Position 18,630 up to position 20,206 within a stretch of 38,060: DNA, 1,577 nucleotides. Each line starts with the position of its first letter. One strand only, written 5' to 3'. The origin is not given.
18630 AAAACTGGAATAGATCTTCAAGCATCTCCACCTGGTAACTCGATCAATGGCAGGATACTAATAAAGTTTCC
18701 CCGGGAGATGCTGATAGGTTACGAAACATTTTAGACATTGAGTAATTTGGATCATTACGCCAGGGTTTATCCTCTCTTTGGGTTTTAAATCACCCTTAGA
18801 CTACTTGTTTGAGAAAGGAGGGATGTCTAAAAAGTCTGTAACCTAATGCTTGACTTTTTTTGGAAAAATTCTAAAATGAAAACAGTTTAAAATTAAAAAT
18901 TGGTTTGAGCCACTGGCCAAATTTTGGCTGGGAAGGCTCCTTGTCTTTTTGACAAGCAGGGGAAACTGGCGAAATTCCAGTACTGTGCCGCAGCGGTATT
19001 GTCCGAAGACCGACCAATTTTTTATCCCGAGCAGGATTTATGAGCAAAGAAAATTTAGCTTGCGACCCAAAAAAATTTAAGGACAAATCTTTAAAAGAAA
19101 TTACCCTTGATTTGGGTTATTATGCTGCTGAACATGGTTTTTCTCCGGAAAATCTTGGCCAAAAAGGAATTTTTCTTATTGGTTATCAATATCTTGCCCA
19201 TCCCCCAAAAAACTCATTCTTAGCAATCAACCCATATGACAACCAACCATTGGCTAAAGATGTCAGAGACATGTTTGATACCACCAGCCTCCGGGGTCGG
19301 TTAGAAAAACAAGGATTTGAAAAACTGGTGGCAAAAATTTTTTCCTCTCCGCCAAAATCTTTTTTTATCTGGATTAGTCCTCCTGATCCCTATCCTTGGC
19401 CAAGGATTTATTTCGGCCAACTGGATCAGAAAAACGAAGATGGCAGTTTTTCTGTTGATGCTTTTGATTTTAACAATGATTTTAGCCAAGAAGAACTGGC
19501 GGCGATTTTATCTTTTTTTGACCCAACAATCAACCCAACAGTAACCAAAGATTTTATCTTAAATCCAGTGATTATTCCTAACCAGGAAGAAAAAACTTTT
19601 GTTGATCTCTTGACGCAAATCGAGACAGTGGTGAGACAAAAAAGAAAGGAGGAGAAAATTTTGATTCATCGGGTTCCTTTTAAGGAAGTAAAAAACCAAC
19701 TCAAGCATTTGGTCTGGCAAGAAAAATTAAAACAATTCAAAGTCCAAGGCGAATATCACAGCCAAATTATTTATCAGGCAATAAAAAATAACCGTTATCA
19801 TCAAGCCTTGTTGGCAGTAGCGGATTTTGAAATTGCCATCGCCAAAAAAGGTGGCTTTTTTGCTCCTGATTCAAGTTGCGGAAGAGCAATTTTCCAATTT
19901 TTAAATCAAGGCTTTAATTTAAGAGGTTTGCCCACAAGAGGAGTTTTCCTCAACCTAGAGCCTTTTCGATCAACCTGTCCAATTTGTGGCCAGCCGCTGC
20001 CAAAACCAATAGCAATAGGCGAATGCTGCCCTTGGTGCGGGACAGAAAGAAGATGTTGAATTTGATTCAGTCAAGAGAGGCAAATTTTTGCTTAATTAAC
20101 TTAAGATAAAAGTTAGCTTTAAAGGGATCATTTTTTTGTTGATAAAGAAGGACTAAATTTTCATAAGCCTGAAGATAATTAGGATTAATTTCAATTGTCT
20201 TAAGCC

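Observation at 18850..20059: Compact cobalamin riboswitch whose sole target is an unrecognisable 339-aa zinc-ribbon protein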

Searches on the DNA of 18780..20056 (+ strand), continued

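Call 109: search_with_rna_model(model_id=R1, sources=[L108, L109, L110, L111, L112, L113, L114, L115, L116, L117, L118, L119, L120, L121, L122, L123, L124, L125, L126, L127, L136, L137, L138, L139, L140, L141, L142], max_evalue=0.001)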
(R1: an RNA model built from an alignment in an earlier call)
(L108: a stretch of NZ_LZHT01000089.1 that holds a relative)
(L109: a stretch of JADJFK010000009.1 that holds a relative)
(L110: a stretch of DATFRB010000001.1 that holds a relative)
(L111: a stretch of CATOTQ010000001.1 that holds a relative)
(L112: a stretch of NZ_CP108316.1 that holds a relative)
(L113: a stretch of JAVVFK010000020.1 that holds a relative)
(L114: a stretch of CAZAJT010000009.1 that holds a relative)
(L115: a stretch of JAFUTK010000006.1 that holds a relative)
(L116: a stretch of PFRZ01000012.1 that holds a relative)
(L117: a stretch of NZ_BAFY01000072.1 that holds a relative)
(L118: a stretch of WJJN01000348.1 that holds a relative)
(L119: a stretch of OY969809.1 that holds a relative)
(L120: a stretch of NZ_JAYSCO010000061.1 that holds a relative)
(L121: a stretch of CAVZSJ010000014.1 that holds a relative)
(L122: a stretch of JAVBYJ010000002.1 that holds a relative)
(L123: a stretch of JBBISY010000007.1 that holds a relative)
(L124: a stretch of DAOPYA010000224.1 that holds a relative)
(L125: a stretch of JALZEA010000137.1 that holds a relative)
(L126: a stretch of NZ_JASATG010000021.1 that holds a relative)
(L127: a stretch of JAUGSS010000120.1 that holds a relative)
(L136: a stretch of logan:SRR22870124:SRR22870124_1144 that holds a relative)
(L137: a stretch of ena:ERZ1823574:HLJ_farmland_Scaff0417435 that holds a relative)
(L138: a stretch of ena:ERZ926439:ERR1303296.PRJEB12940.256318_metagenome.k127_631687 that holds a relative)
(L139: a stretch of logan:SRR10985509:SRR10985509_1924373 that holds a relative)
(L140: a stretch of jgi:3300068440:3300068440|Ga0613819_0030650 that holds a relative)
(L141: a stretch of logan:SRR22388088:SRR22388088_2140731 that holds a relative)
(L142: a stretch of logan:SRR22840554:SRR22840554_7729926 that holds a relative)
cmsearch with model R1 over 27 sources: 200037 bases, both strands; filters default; matches with E-value up to 0.001: 9.
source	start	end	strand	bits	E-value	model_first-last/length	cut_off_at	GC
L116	2774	2919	-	138.4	3.7e-27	1-151/151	no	0.49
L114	7340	7503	+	120.3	2.4e-23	1-151/151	no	0.5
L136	4781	4914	+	39.8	2.4e-06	1-151/151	no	0.44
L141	337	451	+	36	1.5e-05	1-151/151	no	0.49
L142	1971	2113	+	33.9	4.4e-05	1-151/151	no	0.41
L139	3700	3832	+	33.6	5e-05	1-151/151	no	0.44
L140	1634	1782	+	31.3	0.00015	1-151/151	no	0.37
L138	4741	4866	+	30.1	0.00028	1-151/151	no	0.44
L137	5839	5957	+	30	0.00029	1-151/151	no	0.48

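Call 112: search_with_rna_model(model_id=R1, sources=[window, L001, L129, L003, L007, L130, L134, L135, L012, L037, L034, L050, L104, L114, L116, L067, L085], max_evalue=1e-10, make_alignment=true)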
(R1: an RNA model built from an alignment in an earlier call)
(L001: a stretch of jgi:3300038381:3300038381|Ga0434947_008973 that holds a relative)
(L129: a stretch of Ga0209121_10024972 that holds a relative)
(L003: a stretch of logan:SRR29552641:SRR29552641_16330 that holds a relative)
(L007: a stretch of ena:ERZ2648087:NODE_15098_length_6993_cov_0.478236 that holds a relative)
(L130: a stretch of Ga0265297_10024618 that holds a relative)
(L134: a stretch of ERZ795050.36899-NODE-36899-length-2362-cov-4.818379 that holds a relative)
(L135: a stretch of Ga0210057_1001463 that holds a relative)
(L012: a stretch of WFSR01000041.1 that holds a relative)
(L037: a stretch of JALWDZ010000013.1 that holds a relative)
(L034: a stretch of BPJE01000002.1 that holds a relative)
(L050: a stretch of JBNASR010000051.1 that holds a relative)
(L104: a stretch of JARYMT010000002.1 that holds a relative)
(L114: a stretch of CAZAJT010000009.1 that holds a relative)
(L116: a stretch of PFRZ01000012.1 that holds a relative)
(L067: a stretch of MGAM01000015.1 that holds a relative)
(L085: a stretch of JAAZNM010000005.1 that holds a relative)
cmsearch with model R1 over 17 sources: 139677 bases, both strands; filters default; matches with E-value up to 1e-10: 17.
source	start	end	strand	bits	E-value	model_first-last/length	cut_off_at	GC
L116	2774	2919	-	138.4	2.6e-27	1-151/151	no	0.49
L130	565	710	+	132.4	4.8e-26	1-151/151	no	0.55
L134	552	696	+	130.7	1.1e-25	1-151/151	no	0.54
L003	126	269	+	128.6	3e-25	1-151/151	no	0.53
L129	2274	2426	+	126.7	7.5e-25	1-151/151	no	0.56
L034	619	789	-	123.8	3.1e-24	1-151/151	no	0.5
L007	2903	3044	+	122.1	7.1e-24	1-151/151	no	0.54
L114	7340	7503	+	120.3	1.7e-23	1-151/151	no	0.5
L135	2835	3003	+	111.1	1.5e-21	1-151/151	no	0.56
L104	1049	1235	-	106.4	1.4e-20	1-151/151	no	0.44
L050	3437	3628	-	104.3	4e-20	1-151/151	no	0.47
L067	6787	6948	-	102.2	1.1e-19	1-151/151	no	0.49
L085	5449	5639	-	100.4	2.6e-19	1-151/151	no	0.51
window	18895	19042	+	99.6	4e-19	1-151/151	no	0.47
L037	6631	6781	-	98.4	7.2e-19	1-151/151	no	0.62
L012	2873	3023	+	97.7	1e-18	1-151/151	no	0.62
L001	488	646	+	95.3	3.3e-18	1-151/151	no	0.58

Alignment A7: 17 matches aligned to the model, 257 columns, each read 5' to 3' on its own strand. Consensus structure (alignment columns), stored with it:
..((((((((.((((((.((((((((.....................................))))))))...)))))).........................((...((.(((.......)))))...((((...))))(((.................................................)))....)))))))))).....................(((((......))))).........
